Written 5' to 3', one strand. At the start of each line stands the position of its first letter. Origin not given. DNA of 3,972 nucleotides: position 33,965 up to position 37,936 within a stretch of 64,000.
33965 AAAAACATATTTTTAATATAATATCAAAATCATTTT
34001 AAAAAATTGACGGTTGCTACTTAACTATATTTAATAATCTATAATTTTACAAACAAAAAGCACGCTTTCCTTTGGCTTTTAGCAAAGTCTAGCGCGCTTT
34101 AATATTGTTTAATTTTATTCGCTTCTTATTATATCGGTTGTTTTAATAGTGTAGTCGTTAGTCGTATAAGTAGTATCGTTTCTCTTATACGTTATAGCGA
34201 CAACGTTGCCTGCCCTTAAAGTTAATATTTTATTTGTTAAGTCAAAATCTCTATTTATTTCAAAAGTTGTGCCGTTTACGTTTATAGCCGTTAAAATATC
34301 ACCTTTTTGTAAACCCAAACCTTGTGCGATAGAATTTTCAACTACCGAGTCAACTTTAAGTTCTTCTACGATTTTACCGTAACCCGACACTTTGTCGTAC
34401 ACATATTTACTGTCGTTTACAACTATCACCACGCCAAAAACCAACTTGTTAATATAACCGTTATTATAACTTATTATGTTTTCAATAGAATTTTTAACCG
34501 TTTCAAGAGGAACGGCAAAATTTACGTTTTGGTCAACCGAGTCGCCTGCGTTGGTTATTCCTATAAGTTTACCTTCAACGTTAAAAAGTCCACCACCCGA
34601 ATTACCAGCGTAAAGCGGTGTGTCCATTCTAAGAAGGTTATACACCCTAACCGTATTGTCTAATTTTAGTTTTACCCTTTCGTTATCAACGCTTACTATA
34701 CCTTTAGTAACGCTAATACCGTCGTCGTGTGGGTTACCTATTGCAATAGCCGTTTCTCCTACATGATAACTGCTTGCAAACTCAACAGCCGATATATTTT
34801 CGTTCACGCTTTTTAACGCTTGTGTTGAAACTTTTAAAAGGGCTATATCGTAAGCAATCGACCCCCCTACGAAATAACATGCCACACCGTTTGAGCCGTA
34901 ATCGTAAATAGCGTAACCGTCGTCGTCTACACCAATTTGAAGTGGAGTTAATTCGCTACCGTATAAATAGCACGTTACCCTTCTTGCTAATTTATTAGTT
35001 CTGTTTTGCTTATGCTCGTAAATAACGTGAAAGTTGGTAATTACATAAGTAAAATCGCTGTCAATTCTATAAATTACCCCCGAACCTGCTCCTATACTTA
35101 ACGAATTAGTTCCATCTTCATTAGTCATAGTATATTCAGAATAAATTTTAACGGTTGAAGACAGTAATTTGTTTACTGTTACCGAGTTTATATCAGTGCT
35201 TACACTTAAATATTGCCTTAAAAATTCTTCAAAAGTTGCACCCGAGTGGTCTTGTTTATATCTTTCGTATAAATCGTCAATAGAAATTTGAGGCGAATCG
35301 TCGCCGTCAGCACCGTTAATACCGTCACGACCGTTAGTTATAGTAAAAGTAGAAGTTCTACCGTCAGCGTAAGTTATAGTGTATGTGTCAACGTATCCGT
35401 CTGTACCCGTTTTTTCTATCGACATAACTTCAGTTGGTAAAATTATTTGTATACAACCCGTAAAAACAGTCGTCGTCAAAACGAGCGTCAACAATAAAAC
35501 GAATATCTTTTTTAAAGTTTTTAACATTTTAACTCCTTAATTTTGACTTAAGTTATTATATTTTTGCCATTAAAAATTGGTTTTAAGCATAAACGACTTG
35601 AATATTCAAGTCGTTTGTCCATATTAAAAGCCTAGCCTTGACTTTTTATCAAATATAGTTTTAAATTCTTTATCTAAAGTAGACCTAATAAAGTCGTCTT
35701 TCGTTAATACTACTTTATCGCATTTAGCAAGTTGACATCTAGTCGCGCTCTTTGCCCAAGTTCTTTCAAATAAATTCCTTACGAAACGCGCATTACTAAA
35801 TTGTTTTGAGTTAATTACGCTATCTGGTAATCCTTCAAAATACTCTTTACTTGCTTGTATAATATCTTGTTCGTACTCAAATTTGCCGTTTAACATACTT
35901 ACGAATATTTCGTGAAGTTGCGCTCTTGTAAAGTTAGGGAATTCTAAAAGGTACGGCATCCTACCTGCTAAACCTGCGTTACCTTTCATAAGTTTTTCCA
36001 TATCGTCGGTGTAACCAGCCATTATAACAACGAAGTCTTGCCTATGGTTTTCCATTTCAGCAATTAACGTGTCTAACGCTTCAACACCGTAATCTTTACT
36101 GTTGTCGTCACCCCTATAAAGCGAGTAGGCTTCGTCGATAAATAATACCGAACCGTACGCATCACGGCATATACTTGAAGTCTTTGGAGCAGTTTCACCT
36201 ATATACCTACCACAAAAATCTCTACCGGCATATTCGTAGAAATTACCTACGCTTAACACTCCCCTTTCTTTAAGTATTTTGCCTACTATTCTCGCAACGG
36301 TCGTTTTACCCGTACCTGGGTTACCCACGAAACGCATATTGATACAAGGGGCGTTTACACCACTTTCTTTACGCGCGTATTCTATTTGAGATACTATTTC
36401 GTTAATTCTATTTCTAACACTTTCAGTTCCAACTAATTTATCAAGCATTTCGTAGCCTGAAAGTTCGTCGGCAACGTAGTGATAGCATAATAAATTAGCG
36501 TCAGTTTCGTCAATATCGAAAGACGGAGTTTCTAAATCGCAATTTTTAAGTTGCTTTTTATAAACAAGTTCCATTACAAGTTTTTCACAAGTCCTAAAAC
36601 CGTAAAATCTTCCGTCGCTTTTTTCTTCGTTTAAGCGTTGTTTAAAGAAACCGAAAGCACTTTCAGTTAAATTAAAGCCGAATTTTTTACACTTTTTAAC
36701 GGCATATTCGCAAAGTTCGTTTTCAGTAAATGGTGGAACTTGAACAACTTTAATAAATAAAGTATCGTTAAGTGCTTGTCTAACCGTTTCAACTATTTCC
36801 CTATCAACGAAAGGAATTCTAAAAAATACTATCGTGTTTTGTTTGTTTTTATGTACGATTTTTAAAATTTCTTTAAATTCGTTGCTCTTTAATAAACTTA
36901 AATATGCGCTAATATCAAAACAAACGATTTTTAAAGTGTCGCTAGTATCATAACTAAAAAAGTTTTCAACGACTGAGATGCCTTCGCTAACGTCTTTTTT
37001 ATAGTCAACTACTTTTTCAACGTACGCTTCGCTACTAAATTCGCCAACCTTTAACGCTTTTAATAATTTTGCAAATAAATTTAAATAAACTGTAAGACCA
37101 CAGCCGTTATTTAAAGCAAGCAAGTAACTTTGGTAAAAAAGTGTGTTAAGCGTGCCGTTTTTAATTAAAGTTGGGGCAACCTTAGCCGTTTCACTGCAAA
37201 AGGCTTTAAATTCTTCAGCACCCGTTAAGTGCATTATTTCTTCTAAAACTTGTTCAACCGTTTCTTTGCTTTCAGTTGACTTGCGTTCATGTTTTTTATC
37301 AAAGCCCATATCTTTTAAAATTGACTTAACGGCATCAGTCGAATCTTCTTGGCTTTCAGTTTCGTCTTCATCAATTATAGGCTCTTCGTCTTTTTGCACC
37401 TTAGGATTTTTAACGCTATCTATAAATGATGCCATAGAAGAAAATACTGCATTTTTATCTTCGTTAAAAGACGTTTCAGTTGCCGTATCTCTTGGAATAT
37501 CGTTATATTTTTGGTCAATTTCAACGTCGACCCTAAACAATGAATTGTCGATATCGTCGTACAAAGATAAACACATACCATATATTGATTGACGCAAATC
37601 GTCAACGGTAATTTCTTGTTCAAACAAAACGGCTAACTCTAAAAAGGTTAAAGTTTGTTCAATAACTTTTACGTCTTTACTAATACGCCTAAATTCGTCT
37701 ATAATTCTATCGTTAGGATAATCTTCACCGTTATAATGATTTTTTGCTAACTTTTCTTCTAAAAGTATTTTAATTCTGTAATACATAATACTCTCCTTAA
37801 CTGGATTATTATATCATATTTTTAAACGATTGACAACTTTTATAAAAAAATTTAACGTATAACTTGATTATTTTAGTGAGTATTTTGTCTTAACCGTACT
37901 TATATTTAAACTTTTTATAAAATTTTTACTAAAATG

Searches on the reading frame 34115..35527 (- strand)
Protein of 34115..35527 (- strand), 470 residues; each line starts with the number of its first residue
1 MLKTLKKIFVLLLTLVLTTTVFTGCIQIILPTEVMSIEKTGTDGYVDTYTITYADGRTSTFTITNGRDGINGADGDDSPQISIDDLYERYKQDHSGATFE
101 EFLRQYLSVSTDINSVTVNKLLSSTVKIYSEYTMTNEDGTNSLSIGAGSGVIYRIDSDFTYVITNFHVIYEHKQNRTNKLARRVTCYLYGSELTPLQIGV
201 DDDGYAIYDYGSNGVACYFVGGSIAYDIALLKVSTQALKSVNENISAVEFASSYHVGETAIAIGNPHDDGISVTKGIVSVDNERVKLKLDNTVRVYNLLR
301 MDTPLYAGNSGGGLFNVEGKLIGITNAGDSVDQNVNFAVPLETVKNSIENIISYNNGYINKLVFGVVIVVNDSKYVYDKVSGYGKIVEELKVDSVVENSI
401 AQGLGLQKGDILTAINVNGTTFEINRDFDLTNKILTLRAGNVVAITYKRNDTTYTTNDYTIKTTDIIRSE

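Call 7: search_protein_families(library=pfam, proteins=[window:34115-35527:-], max_evalue=0.01)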
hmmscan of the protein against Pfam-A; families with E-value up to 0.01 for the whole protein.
window:34115-35527:- (470 aa): 5 families
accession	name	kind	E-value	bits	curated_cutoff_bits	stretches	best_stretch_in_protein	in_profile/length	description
PF13365.12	Trypsin_2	-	5.1e-18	66.6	27.6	1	148-324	1-144/144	Trypsin-like peptidase domain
PF00089.32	Trypsin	-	3.3e-09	37.3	20.6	1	161-346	36-218/220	Trypsin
PF13180.12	PDZ_2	-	1.2e-05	25.9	27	1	373-456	12-76/80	PDZ domain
PF17820.7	PDZ_6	-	6.8e-05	23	27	1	392-416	2-26/54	PDZ domain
PF00595.29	PDZ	-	0.00096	19.9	23.2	0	375-416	23-53/81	PDZ domain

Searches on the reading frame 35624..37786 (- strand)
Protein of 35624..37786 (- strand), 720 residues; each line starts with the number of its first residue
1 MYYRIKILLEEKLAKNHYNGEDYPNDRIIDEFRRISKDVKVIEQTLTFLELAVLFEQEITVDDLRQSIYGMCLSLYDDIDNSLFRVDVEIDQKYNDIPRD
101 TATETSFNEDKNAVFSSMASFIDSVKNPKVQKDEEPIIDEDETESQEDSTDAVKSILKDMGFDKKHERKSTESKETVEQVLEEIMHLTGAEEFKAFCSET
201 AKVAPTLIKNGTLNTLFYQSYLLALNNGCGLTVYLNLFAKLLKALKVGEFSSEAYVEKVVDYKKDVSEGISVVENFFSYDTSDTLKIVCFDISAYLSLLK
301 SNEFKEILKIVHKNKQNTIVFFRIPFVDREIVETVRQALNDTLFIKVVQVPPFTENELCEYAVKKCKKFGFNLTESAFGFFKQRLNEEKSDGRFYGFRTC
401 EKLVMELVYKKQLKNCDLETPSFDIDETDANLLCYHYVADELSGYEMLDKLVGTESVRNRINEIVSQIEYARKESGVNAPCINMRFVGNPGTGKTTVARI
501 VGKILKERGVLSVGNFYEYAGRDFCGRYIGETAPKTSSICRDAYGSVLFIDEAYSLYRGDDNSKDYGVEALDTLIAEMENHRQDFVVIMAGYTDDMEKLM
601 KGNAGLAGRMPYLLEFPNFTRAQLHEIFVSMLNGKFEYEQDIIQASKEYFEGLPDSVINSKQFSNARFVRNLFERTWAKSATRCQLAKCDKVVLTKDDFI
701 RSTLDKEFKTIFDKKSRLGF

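Call 7: search_protein_families(library=pfam, proteins=[window:35624-37786:-], max_evalue=0.01)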
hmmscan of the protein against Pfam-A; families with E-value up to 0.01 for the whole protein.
window:35624-37786:- (720 aa): 3 families
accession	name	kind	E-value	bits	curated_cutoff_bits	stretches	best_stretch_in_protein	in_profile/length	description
PF00004.35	AAA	-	2.2e-17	64.1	21.2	1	486-614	3-127/131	ATPase family associated with various cellular activities (AAA)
PF17866.7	AAA_lid_6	-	9.9e-08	32.4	24.3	1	646-699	7-60/60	AAA lid domain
PF13401.12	AAA_22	-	0.0012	19.6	27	0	487-593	11-124/130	AAA domain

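Call 8: search_protein_families(library=phrogs, proteins=[window:35624-37786:-], max_evalue=0.001)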
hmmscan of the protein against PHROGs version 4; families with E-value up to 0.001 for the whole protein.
window:35624-37786:- (720 aa): 5 families
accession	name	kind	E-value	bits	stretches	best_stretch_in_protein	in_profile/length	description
phrog_4339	-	unknown function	3.2e-27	96.8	1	420-684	273-511/552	-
phrog_3757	-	unknown function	3.4e-11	44.2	1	447-659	91-297/367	-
phrog_10401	-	other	2e-06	27.8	1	486-655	465-606/667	ATPase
phrog_168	-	DNA, RNA and nucleotide metabolism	5.8e-06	27.2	1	481-555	42-111/314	clamp loader of DNA polymerase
phrog_9172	-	unknown function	0.00011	22.2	1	452-566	84-188/509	-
